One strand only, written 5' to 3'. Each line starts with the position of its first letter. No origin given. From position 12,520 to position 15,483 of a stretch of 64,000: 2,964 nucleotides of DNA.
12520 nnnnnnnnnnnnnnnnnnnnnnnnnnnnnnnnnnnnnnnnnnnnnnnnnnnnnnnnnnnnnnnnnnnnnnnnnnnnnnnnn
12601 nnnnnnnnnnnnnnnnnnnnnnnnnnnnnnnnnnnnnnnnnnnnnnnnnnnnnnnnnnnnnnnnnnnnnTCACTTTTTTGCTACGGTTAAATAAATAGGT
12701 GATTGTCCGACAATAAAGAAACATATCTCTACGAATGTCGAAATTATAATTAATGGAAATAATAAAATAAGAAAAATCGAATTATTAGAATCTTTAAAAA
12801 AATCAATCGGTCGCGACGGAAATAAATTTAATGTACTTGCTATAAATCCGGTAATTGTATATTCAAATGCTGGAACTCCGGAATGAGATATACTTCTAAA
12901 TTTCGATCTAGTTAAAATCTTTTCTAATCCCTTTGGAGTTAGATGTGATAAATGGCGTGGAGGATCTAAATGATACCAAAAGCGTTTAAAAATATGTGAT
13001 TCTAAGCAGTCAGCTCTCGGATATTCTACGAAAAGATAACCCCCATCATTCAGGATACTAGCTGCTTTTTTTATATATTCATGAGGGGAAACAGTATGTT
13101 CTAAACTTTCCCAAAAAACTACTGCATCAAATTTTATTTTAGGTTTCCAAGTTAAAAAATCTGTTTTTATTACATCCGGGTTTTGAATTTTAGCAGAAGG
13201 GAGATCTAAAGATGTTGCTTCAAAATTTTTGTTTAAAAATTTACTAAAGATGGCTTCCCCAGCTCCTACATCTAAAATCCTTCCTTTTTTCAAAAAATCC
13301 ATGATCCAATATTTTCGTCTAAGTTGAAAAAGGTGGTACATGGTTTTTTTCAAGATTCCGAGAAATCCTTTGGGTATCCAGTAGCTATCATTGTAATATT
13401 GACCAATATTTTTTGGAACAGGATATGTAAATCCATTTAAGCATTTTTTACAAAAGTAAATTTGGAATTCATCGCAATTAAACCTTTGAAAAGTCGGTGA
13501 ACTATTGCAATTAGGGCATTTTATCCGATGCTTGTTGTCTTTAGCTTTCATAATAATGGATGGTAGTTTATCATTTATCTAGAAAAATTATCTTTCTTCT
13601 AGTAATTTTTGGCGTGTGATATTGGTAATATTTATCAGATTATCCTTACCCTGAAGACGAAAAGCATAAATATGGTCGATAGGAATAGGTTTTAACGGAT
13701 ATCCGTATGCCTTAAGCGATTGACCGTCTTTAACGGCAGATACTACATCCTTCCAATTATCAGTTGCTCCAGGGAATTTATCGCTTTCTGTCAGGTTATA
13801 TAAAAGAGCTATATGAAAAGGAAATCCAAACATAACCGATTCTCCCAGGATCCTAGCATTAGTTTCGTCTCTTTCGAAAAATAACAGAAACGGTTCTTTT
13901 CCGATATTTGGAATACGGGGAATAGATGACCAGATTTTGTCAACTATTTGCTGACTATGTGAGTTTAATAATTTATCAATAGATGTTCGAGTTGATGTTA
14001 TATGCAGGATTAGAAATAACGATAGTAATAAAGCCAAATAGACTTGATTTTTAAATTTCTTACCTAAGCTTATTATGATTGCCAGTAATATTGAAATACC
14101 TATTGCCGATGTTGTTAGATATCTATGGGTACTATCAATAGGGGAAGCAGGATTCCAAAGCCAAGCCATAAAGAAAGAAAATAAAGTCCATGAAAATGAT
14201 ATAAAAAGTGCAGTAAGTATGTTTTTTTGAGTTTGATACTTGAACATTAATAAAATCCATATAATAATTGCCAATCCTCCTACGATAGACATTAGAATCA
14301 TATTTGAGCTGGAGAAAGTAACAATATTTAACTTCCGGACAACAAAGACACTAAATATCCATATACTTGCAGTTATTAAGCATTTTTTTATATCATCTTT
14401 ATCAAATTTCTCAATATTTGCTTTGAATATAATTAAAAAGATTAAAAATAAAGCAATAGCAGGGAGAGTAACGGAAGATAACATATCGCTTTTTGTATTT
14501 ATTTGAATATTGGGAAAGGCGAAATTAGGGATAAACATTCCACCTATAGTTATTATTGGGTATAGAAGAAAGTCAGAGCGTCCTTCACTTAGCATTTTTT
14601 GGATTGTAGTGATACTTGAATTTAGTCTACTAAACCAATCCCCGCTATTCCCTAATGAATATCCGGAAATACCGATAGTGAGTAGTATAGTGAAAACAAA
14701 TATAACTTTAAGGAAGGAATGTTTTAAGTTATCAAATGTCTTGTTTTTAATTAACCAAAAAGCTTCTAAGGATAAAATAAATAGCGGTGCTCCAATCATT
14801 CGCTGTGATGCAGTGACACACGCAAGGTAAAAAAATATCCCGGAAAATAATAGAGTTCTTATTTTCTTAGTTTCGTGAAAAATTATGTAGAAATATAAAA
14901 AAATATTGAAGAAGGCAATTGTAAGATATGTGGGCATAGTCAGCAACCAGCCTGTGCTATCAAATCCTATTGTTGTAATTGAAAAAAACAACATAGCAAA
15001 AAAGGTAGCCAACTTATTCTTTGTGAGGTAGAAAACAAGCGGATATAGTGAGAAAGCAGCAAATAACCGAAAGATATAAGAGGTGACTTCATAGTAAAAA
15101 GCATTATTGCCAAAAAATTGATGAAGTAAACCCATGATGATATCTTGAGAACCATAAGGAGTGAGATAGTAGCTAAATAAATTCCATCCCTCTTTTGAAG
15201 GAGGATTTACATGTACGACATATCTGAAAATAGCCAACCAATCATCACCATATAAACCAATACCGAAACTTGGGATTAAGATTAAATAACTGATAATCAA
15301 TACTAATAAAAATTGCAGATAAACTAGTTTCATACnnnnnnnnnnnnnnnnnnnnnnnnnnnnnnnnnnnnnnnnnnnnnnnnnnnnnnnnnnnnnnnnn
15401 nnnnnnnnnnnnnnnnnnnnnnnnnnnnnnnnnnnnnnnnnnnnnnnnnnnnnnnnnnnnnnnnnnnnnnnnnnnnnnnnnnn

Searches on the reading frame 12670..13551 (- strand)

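Call 15: search_protein_families(library=pfam, proteins=[window:12670-13551:-], max_evalue=0.0001)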
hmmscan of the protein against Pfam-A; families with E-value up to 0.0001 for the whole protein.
window:12670-13551:- (293 aa): 3 families
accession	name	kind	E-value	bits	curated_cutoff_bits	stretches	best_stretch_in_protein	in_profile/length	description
PF13489.12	Methyltransf_23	-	5.3e-23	82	27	1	87-220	21-161/164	Methyltransferase domain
PF13847.12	Methyltransf_31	-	3e-05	24.2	27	0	91-179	6-113/145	Methyltransferase domain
PF08241.18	Methyltransf_11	-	3.4e-05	24.8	21.2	1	93-175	1-95/95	Methyltransferase domain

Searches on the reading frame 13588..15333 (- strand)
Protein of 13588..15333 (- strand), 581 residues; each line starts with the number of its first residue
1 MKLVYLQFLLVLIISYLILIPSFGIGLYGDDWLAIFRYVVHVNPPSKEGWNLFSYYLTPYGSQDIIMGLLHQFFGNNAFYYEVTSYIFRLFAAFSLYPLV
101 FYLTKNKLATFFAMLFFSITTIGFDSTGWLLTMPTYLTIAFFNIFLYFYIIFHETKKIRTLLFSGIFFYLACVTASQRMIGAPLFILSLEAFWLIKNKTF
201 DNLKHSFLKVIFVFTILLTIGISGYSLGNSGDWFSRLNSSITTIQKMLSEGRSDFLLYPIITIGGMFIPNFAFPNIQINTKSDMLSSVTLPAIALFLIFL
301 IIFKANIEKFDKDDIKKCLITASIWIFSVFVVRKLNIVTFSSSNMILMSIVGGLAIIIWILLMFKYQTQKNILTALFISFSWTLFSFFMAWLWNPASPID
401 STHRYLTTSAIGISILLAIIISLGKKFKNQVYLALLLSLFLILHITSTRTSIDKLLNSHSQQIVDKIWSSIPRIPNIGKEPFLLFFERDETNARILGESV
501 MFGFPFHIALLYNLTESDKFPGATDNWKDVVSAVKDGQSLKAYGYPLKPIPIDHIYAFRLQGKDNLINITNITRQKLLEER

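Call 15: search_protein_families(library=pfam, proteins=[window:13588-15333:-], max_evalue=0.0001)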
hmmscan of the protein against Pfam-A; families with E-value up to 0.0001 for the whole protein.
window:13588-15333:- (581 aa): 0 families

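Call 59: search_protein_families(library=pfam, proteins=[window:13588-15333:-], max_evalue=1)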
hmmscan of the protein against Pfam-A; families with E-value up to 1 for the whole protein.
window:13588-15333:- (581 aa): 1 family
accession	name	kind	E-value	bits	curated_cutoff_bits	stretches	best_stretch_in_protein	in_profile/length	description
PF05405.19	Mt_ATP-synt_B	-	0.54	10.3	21.7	1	429-467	15-53/163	Mitochondrial ATP synthase B chain precursor (ATP-synt_B)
